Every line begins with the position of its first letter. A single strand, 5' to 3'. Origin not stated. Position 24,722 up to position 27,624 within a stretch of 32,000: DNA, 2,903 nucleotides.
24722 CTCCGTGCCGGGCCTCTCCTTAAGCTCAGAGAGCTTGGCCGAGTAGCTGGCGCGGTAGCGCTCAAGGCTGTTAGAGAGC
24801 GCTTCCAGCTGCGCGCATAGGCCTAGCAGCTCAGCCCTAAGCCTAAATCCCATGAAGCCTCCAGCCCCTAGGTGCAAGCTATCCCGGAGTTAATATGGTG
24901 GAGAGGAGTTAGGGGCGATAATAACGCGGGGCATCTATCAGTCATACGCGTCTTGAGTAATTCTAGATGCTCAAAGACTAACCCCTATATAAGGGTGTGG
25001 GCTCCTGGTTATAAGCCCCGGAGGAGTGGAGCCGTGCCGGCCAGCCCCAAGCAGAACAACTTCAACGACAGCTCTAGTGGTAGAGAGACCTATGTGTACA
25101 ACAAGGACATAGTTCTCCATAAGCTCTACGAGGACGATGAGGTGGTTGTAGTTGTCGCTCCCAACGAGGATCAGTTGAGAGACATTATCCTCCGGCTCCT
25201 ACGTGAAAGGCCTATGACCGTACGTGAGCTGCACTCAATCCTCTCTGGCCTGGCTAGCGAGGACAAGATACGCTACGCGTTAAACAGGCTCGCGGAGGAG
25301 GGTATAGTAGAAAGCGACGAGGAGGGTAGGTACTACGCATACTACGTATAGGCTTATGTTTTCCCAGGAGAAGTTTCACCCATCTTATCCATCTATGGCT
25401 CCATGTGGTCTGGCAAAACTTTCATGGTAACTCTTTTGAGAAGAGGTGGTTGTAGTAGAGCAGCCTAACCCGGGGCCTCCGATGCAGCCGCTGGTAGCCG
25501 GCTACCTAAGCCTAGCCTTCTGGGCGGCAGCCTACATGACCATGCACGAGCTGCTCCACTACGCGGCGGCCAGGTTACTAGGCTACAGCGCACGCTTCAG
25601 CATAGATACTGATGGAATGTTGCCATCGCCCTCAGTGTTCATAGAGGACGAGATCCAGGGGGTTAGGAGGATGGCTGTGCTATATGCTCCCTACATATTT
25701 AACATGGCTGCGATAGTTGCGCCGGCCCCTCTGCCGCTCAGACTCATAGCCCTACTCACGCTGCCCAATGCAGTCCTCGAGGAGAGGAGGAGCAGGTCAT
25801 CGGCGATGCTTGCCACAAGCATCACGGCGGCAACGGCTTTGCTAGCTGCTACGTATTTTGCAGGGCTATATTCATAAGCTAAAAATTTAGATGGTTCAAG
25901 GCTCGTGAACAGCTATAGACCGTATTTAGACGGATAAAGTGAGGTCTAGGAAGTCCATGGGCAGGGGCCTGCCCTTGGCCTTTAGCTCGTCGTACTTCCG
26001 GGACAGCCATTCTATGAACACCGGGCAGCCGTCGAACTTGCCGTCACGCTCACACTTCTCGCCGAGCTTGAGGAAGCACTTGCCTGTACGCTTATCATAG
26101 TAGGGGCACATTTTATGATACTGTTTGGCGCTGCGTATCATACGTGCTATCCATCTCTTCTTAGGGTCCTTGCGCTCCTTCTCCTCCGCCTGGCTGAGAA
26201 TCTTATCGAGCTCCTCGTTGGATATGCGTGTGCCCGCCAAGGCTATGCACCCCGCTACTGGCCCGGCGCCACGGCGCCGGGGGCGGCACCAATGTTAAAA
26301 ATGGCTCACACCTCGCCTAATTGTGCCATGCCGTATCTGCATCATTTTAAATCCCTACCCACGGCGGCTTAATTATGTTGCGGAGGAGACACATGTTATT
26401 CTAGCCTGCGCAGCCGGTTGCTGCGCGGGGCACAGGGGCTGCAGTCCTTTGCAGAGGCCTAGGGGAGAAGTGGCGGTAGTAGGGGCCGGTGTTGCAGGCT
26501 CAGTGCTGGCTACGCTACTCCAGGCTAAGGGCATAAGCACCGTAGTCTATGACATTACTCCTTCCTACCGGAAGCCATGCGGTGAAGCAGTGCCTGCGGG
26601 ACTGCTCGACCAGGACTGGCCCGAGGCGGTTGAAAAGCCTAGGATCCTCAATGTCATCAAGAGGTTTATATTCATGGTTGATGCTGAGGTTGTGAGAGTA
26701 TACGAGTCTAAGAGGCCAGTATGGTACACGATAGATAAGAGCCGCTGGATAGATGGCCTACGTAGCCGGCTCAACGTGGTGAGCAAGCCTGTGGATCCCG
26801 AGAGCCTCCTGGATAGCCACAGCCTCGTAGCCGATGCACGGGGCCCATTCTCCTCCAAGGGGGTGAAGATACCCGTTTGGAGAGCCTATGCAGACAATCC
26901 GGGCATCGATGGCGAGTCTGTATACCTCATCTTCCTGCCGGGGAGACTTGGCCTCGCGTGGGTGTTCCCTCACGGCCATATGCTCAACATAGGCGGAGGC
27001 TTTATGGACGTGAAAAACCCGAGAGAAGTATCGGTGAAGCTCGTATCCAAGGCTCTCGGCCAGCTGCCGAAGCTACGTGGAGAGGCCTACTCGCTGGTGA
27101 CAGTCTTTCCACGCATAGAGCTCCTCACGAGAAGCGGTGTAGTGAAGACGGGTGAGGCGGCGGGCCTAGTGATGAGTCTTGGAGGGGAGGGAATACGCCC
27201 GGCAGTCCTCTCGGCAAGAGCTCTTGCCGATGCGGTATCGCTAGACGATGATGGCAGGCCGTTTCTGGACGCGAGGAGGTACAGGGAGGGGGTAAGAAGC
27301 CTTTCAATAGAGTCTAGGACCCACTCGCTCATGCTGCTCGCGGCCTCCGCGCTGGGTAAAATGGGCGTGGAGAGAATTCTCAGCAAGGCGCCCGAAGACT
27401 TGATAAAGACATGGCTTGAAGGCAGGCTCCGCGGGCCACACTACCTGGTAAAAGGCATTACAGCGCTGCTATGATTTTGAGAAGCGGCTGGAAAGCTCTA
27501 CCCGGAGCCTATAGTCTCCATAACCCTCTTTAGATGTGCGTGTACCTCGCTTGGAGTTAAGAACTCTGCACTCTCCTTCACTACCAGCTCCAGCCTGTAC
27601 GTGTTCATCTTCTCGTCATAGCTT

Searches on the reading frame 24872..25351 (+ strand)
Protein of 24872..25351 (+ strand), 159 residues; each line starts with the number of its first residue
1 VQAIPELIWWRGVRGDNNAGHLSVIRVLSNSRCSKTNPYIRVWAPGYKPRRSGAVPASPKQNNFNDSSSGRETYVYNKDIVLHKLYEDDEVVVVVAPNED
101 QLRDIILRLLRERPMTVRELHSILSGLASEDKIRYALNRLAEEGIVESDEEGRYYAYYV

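Call 18: search_protein_families(library=pfam, proteins=[window:24872-25351:+], max_evalue=0.01)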
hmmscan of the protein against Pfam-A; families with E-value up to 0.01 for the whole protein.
window:24872-25351:+ (159 aa): 5 families
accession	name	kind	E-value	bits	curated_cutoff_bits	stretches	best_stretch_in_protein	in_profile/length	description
PF03965.22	Penicillinase_R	-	0.00042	21.1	22.6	1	110-158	13-63/115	Penicillinase repressor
PF01022.26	HTH_5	-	0.00053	20.3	22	1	101-148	2-47/47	Bacterial regulatory protein, arsR family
PF07848.18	PaaX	-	0.001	19.7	24.8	1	116-158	22-64/70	PaaX-like protein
PF12840.13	HTH_20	-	0.0073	16.7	27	0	106-148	9-50/51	Helix-turn-helix domain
PF01978.25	TrmB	-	0.0075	16.5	25.6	0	108-157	16-62/68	Sugar-specific transcriptional regulator TrmB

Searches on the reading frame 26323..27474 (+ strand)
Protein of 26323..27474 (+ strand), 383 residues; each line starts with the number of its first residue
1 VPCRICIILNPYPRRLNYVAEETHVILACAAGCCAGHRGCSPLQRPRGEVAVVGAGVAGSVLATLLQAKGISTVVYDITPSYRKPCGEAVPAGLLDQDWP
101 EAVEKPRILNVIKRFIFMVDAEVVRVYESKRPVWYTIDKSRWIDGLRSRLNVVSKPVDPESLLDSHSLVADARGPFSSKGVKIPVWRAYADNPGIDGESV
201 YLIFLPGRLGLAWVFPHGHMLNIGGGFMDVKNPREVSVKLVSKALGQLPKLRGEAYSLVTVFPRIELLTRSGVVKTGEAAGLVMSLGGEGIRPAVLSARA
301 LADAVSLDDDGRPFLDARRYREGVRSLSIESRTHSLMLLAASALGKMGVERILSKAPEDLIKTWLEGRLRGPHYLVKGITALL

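Call 18: search_protein_families(library=pfam, proteins=[window:26323-27474:+], max_evalue=0.01)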
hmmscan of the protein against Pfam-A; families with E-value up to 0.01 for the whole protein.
window:26323-27474:+ (383 aa): 4 families
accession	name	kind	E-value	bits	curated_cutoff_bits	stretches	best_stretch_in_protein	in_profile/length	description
PF13450.12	NAD_binding_8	-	0.00017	22.2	21.9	1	52-78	1-27/68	NAD(P)-binding Rossmann-like domain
PF02737.24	3HCDH_N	-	0.00058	20.2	22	1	49-102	1-54/180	3-hydroxyacyl-CoA dehydrogenase, NAD binding domain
PF01494.25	FAD_binding_3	-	0.00063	19.5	22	1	49-76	3-30/349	FAD binding domain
PF03446.21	NAD_binding_2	-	0.0075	16.7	21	0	50-128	2-74/161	NAD binding domain of 6-phosphogluconate dehydrogenase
